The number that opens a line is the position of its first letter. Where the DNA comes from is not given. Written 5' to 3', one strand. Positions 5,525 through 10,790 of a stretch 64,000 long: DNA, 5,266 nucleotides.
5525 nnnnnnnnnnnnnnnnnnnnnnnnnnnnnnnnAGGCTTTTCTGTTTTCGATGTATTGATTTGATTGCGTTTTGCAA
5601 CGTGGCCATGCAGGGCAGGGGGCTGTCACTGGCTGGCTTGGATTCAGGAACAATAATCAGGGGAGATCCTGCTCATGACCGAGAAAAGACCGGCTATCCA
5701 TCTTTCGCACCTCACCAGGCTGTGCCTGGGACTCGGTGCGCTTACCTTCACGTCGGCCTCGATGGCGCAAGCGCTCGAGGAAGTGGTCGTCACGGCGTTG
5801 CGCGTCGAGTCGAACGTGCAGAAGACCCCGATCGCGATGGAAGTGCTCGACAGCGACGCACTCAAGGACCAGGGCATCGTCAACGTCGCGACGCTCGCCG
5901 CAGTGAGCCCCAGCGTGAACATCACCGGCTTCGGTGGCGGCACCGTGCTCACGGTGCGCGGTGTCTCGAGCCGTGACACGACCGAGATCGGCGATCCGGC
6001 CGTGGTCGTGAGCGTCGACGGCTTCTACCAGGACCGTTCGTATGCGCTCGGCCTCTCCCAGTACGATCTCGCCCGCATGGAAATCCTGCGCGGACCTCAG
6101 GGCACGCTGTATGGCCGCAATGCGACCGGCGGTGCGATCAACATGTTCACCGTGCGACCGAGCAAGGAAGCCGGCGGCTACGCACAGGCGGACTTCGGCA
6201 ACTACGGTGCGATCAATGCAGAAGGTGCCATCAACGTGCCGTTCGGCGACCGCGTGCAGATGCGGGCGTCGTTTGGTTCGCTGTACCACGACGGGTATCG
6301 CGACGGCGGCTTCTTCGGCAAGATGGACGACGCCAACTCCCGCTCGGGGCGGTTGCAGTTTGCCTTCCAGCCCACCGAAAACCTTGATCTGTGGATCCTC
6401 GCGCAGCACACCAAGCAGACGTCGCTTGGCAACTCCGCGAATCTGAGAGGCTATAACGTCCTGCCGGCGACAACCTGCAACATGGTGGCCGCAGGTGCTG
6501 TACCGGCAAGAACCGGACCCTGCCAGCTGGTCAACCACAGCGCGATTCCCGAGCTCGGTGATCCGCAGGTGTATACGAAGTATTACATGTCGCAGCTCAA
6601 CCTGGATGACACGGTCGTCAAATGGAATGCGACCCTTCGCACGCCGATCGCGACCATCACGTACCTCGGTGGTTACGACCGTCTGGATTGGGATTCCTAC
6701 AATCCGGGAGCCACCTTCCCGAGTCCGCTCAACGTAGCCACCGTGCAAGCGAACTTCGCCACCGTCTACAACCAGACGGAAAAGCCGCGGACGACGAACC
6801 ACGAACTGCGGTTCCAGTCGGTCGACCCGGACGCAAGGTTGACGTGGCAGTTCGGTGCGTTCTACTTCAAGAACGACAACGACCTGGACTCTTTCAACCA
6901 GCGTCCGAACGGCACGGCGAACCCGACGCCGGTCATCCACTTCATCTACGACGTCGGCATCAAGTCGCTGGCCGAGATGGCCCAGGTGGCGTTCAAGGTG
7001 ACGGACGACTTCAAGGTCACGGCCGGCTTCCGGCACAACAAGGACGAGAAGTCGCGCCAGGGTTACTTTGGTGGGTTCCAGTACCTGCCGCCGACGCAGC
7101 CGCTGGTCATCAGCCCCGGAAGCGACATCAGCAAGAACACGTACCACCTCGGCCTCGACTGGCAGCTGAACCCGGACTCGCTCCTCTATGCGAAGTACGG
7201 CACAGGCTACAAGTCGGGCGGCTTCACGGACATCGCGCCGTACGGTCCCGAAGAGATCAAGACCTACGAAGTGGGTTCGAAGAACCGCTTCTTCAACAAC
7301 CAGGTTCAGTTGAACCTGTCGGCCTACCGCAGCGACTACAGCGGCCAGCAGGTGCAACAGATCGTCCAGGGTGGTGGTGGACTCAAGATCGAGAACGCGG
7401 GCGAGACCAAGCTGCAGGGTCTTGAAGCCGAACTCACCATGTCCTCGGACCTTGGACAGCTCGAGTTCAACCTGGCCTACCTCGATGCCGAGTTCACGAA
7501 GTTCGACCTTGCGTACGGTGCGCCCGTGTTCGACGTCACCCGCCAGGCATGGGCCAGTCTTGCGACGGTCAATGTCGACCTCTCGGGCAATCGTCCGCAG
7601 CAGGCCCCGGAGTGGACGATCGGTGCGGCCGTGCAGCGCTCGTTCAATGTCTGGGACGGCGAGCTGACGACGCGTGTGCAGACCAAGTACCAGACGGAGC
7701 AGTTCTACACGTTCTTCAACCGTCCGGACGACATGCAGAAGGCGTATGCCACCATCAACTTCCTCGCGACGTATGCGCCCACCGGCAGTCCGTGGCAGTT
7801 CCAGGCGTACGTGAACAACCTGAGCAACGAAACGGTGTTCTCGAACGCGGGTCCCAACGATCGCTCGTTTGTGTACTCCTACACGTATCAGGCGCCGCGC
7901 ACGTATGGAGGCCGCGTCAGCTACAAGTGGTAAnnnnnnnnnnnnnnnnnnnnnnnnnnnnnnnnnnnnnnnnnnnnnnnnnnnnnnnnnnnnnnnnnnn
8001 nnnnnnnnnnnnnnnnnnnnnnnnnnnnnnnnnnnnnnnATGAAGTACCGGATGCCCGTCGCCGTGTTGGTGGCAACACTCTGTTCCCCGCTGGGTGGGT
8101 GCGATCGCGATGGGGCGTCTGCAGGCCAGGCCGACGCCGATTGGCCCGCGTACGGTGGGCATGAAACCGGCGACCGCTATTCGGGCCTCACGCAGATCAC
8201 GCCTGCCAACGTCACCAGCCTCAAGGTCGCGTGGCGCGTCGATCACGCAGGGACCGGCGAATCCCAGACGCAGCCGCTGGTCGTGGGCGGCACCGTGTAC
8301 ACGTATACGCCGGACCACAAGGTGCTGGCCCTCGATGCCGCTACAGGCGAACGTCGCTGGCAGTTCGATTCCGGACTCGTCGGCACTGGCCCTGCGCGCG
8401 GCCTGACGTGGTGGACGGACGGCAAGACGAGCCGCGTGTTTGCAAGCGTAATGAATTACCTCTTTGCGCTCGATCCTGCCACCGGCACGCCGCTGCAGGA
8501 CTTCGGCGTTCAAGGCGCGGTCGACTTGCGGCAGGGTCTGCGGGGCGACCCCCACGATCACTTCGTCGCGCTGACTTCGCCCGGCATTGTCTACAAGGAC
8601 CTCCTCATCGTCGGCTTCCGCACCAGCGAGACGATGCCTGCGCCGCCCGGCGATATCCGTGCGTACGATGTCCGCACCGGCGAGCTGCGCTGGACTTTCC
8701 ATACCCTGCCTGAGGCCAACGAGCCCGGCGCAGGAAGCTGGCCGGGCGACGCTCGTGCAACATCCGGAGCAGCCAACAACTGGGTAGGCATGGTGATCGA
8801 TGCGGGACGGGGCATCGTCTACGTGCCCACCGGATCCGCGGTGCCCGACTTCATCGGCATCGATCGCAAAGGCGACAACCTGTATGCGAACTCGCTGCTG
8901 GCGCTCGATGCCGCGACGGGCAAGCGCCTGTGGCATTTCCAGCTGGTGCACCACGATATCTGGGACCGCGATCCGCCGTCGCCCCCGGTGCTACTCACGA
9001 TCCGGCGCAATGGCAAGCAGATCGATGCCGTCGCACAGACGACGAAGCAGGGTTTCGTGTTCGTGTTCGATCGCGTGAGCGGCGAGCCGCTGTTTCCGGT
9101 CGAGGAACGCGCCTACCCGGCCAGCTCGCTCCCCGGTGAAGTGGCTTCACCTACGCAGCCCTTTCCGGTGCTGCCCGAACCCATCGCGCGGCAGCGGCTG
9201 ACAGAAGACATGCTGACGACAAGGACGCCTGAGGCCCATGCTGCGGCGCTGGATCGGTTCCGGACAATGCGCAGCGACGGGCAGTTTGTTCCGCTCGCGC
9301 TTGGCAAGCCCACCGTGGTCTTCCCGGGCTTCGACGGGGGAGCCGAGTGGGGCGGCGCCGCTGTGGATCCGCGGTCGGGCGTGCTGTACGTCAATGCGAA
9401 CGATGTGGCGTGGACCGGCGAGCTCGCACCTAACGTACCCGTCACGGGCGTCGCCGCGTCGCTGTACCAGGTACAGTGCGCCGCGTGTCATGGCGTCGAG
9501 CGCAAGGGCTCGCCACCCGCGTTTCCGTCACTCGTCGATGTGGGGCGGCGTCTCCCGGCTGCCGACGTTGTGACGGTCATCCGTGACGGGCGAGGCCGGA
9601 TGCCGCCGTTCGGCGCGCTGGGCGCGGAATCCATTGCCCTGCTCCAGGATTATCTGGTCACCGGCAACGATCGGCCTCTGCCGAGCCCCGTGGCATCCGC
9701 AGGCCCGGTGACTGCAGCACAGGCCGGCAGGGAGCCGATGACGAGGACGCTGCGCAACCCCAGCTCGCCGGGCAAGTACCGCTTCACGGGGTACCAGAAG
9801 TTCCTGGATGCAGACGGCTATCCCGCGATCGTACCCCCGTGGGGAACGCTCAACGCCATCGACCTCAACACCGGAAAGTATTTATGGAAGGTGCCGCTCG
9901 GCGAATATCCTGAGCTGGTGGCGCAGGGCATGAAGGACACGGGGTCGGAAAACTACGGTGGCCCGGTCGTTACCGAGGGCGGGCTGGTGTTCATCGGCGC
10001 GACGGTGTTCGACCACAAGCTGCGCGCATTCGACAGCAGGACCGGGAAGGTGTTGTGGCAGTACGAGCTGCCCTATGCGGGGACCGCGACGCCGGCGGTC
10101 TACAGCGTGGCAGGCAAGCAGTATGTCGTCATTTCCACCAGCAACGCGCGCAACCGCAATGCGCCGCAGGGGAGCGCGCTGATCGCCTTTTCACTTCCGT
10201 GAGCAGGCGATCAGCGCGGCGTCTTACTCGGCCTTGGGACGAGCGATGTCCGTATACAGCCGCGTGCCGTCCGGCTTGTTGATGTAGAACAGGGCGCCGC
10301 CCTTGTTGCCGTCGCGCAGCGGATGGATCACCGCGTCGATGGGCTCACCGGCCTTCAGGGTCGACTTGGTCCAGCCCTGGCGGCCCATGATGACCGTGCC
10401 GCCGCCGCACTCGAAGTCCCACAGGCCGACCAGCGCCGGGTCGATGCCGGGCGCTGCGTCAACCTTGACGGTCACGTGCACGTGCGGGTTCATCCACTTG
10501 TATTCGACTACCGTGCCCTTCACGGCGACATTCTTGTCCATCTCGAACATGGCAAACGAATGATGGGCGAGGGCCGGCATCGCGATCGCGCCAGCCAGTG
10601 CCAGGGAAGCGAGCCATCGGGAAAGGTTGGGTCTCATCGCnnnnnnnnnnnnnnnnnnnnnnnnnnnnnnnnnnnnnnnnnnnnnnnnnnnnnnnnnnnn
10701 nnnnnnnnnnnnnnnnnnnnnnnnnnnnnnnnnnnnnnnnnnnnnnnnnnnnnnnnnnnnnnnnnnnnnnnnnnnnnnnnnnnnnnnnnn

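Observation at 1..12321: Almost every protein in a TonB-receptor-centred locus is exported: a candidate periplasmic uptake and redox system of unknown substrate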

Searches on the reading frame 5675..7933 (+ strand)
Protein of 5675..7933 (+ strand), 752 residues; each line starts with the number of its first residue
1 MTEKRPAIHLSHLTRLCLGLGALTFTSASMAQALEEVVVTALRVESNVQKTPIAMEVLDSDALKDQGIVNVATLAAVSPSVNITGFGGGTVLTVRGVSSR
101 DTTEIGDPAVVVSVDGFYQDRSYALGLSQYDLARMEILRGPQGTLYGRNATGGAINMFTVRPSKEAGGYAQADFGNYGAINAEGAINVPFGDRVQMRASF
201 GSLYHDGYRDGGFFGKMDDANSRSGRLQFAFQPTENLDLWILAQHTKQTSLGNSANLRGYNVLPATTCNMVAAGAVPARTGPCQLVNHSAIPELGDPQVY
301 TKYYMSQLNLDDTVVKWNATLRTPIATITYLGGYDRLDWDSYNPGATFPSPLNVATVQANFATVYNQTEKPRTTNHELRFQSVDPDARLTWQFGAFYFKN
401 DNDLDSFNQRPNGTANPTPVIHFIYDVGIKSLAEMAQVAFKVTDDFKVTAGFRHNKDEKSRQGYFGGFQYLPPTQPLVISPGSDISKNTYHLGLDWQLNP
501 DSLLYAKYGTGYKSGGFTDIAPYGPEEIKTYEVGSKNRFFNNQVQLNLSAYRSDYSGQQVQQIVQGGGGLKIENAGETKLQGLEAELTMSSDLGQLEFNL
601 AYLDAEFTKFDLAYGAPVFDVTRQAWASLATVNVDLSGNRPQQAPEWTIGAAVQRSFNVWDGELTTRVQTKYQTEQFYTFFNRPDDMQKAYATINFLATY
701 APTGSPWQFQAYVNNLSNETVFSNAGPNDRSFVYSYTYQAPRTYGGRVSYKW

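Call 6: search_protein_families(library=pfam, proteins=[window:5675-7933:+], max_evalue=0.01)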
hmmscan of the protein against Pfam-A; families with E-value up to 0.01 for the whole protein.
window:5675-7933:+ (752 aa): 2 families
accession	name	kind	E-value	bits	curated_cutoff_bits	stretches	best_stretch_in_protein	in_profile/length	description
PF00593.30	TonB_dep_Rec_b-barrel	-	1.6e-34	121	27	1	301-716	60-436/436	TonB dependent receptor-like, beta-barrel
PF07715.20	Plug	-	1.9e-15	57.7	23.9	1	48-154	2-107/107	TonB-dependent Receptor Plug Domain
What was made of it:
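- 5675..7933 (+): g7: TonB-dependent receptor with a Sec signal and TonB box EEVVVTA at 5777-5797. Pfam Plug plus TonB_dep_Rec_b-barrel (call 6).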

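Call 8: search_protein_families(library=ncbifam, proteins=[window:5675-7933:+], max_evalue=0.001)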
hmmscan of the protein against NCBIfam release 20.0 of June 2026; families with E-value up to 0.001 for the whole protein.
window:5675-7933:+ (752 aa): 22 families
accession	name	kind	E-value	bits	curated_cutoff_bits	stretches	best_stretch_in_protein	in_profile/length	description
TIGR01783.1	TonB-siderophor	subfamily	3.6e-35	121.7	223.5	3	51-253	2-198/649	TonB-dependent siderophore receptor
TIGR01785.1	TonB-hemin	subfamily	2.8e-21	75.7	316.85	2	34-513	1-439/677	TonB-dependent heme/hemoglobin receptor family protein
TIGR01779.1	TonB-B12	equivalog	8e-21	74.2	599.7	1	15-345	9-345/614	TonB-dependent vitamin B12 receptor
TIGR01786.1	TonB-hemlactrns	subfamily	4.1e-17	61.8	323.75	2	36-513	2-463/719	TonB-dependent hemoglobin/transferrin/lactoferrin family receptor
NF007478.2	PRK10064.1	equivalog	5.2e-14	51.4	745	1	14-173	8-171/663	catecholate siderophore receptor CirA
NF007926.1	PRK10641.1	equivalog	7e-14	51.3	836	1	24-199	17-191/617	TonB-dependent vitamin B12 receptor BtuB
TIGR04056.1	OMP_RagA_SusC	subfamily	1.5e-13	50.1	368.25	2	31-162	75-206/981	SusC/RagA family TonB-linked outer membrane protein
NF010010.0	PRK13483.1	equivalog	4.4e-13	48.1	927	1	11-169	10-172/660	ligand-gated channel protein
NF010038.0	PRK13513.1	equivalog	1.9e-11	43.2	942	1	26-173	27-178/659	ligand-gated channel protein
NF007465.0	PRK10044.1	equivalog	3.7e-09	35.3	803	1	39-167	67-194/726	ferrichrome porin FhuA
NF053590.1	TonB_dep_TOL0244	equivalog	1.5e-08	33.8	645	1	131-177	111-157/604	TOL_0244 family TonB-dependent receptor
NF050067.1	TonBEntbctnRecCfrA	equivalog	2.1e-08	33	1200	1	26-168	18-166/698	TonB-dependent ferric enterobactin receptor CfrA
NF007349.0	PRK09840.1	equivalog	1.9e-07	29.5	686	1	47-188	67-203/760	catecholate siderophore receptor Fiu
NF049947.1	TonB_dep_PCPU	exception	1.2e-06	27.1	800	1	127-243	132-245/685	TonB-dependent receptor, PCPU motif-type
NF010012.0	PRK13486.1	equivalog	1.8e-06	26.6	924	1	20-161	11-159/696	TonB-dependent receptor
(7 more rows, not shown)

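Call 67: search_solved_structures(query=window:5675-7933:+, max_evalue=0.00001)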
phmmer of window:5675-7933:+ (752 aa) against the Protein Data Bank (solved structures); distinct sequences matched with E-value up to 0.00001: 19.
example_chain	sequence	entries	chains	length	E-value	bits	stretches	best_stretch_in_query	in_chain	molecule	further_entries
4epa_A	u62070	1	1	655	1.1e-17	66.7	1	35-189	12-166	Pesticin receptor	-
2hdf_A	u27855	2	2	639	3.9e-12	48.4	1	35-239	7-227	Colicin I receptor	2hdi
9nn6_A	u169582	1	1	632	1.1e-11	46.9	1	37-239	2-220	Colicin I receptor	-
8the_A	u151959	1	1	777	9.5e-11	43.8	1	31-211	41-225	Heme/hemoglobin uptake outer membrane receptor PhuR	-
6bpm_C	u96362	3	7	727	5.5e-08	34.7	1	49-211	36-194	Catecholate siderophore receptor Fiu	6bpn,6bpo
3qlb_A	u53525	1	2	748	4.2e-07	31.8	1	127-249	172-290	Enantio-pyochelin receptor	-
3efm_A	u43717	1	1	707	8.1e-07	30.8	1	36-207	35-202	Ferric alcaligin siderophore receptor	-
1xkh_A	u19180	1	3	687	1.3e-06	30.2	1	22-209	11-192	Ferripyoverdine receptor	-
2iah_A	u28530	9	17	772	1.9e-06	29.6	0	21-209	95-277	Ferripyoverdine receptor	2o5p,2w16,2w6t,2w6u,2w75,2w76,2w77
5odw_A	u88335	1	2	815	2.3e-06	29.3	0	21-209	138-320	Ferripyoverdine receptor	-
1xkw_A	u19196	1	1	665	2.6e-06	29.1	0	41-245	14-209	Fe(III)-pyochelin receptor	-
8a8c_A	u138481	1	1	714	5.3e-06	28.1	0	39-166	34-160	Ferrichrome outer membrane transporter/phage receptor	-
8a60_A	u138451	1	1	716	5.3e-06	28.1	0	39-166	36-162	Ferrichrome outer membrane transporter/phage receptor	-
2fcp_A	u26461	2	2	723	5.5e-06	28.1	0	39-166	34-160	PROTEIN (FERRIC HYDROXAMATE UPTAKE RECEPTOR) | FhuA iron-ferrichrome transporter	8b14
1qff_A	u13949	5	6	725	5.5e-06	28.1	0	39-166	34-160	FERRIC HYDROXAMATE UPTAKE RECEPTOR | PROTEIN (FERRIC HYDROXAMATE UPTAKE RECEPTOR) | FERRIC HYDROXAMATE RECEPTOR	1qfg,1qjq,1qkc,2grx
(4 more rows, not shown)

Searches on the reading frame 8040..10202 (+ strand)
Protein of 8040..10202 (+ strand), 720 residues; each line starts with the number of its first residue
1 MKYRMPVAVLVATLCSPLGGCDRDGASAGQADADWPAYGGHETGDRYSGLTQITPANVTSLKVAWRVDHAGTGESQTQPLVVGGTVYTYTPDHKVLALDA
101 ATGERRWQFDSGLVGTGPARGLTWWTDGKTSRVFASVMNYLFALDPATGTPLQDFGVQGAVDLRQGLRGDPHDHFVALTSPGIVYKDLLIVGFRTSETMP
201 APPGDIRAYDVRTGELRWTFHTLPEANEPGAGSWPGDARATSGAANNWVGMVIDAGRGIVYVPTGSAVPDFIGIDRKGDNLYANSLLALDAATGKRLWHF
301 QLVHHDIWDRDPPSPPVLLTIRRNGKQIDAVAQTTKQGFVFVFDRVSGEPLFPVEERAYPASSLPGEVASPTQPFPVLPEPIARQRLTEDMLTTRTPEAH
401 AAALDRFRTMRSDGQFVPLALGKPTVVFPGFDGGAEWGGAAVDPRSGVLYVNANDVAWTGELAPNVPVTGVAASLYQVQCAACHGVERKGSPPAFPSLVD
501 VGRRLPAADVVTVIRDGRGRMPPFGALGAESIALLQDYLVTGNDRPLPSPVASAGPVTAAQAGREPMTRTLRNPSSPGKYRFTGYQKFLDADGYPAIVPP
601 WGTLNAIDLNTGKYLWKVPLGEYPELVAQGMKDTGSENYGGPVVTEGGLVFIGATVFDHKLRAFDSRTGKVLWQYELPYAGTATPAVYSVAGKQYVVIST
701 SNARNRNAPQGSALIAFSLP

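Call 6: search_protein_families(library=pfam, proteins=[window:8040-10202:+], max_evalue=0.01)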
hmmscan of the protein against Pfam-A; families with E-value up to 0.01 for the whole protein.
window:8040-10202:+ (720 aa): 5 families
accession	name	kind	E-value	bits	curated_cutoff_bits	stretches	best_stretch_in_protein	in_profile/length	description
PF01011.28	PQQ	-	9.7e-188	626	26.7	2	35-468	1-450/595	Glucose/ethanol/alcohol dehydrogenase, beta-propeller domain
PF13360.13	PQQ_2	-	1.1e-20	74.8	27.6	2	62-152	54-141/233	Outer membrane protein assembly factor BamB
PF13442.11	Cytochrome_CBB3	-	2.5e-12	47.4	27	1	473-539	7-68/68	Cytochrome C oxidase, cbb3-type, subunit III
PF13570.13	Beta-prop_ACSF4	-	1.2e-07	31.9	133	0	640-702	95-154/329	Beta-alanine-activating enzyme, beta-propeller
PF00034.26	Cytochrom_C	-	0.0015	20.2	21.3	1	474-505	6-37/90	Cytochrome c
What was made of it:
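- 8040..10202 (+): g8: lipoprotein PQQ dehydrogenase of the glucose/quinate type. Lipobox LGG|CD at 8091-8102, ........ at 8949-8972, and an inserted c-type haem domain (CAACH at 9477-9491). Pfam PQQ 9.7e-188 in two stretches, with Cytochrome_CBB3 at residues 473-539 (call 6).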

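Call 8: search_protein_families(library=ncbifam, proteins=[window:8040-10202:+], max_evalue=0.001)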
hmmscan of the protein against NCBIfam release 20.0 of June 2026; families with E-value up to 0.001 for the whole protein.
window:8040-10202:+ (720 aa): 12 families
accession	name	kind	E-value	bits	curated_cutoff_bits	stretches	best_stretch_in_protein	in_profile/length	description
TIGR03074.1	PQQ_membr_DH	subfamily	6e-138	460.9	832.65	2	28-469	150-616/783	membrane-bound PQQ-dependent dehydrogenase, glucose/quinate/shikimate family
TIGR04528.1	acido_non_PQQ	subfamily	5.1e-68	230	650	2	33-352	4-311/493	acido-empty-quinoprotein group A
TIGR03075.1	PQQ_enz_alc_DH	subfamily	4.1e-65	220.4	480.05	2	28-349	14-337/530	PQQ-dependent dehydrogenase, methanol/ethanol family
TIGR03300.1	assembly_YfgL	equivalog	5.1e-16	58.3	285.2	2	602-703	75-155/377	outer membrane protein assembly factor BamB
NF008351.0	PRK11138.1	equivalog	7.8e-12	44.4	423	1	602-703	79-170/394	outer membrane protein assembly factor BamB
NF041516.1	PA2928_fam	subfamily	5e-11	42.6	70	0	660-711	315-359/376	PA2928 family protein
NF045774.1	cytochro_C551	exception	8.4e-10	38.6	118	1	472-525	42-93/110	cytochrome c551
NF045773.1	cytochro_C550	exception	2.8e-09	36.9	125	1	473-539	53-116/118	cytochrome c550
NF011054.0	PRK14486.1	equivalog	1.6e-06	27.9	447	1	462-539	208-287/294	putative bifunctional cbb3-type cytochrome c oxidase subunit II/cytochrome c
NF050114.1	Rv3212_fam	equivalog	1.5e-05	24.4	150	0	58-109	51-97/393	Rv3212 family protein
NF053615.1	SerThrKinAfsKStmc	equivalog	3.4e-05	22.7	1300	0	75-149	566-684/809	protein serine/threonine kinase AfsK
NF050122.1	bc1_QcrC_actin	exception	0.00038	19.9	200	1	473-522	45-87/253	cytochrome bc1 complex diheme cytochrome c subunit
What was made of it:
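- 8040..10202 (+): TIGR03074 scores 461 bits against a cut-off of 833 (call 8).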

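Call 47: search_solved_structures(query=window:8040-10202:+, max_evalue=1e-10)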
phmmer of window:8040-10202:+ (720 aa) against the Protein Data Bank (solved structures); distinct sequences matched with E-value up to 1e-10: 26.
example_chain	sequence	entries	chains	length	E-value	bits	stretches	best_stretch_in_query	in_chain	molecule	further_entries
1kv9_A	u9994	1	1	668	1.3e-35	125.9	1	28-350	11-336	TYPE II QUINOHEMOPROTEIN ALCOHOL DEHYDROGENASE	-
1kb0_A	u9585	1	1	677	1.9e-32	115.4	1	28-349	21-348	quinohemoprotein alcohol dehydrogenase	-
1yiq_A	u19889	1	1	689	4e-32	114.3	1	28-351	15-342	Quinohemoprotein alcohol dehydrogenase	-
8gy2_A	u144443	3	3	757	6.7e-31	110.2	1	27-349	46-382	Alcohol dehydrogenase (quinone), dehydrogenase subunit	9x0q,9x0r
6zcw_A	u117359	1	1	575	1.6e-30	108.9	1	231-351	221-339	Quinoprotein ethanol dehydrogenase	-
6zcv_A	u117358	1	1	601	1.9e-30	108.7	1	231-351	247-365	Quinoprotein ethanol dehydrogenase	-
22vi_A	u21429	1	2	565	3.6e-29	104.5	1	31-321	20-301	Quinohemoprotein alcohol dehydrogenase ADH-IIG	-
4mh1_A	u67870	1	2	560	7.7e-25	90.2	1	30-311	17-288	Sorbose dehydrogenase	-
6dam_A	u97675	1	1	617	1.4e-23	86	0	29-223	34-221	Lanthanide-dependent methanol dehydrogenase XoxF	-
2d0v_A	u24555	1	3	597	7.1e-23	83.7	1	31-350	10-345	methanol dehydrogenase large subunit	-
2ad6_A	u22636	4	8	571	9.6e-23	83.3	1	34-364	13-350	Methanol dehydrogenase subunit 1 | METHANOL DEHYDROGENASE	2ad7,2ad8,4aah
1g72_A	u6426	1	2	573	1e-22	83.2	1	33-363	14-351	METHANOL DEHYDROGENASE HEAVY SUBUNIT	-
9ism_A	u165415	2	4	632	1.4e-21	79.4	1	27-349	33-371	Methanol dehydrogenase, alpha subunit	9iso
1w6s_A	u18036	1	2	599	2e-21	78.9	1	30-349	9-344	METHANOL DEHYDROGENASE SUBUNIT 1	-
1h4i_A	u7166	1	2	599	2e-21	78.9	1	30-349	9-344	METHANOL DEHYDROGENASE SUBUNIT 1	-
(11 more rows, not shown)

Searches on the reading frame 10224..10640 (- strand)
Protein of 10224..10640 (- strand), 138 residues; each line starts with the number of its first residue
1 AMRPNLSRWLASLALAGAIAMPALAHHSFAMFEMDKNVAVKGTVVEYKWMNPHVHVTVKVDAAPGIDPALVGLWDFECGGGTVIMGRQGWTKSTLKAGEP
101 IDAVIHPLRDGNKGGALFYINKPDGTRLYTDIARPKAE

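Call 6: search_protein_families(library=pfam, proteins=[window:10224-10640:-], max_evalue=0.01)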
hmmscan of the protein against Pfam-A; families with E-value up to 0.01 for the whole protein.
window:10224-10640:- (138 aa): 1 family
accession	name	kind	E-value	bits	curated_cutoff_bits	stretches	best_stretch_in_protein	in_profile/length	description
PF19649.4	DUF6152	-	2.4e-25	88.9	27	1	18-115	4-96/98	Family of unknown function (DUF6152)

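Call 70: search_protein_families(library=ncbifam, proteins=[window:10224-10640:-], max_evalue=0.001)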
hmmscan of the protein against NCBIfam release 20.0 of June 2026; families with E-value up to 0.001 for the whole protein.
window:10224-10640:- (138 aa): 0 families
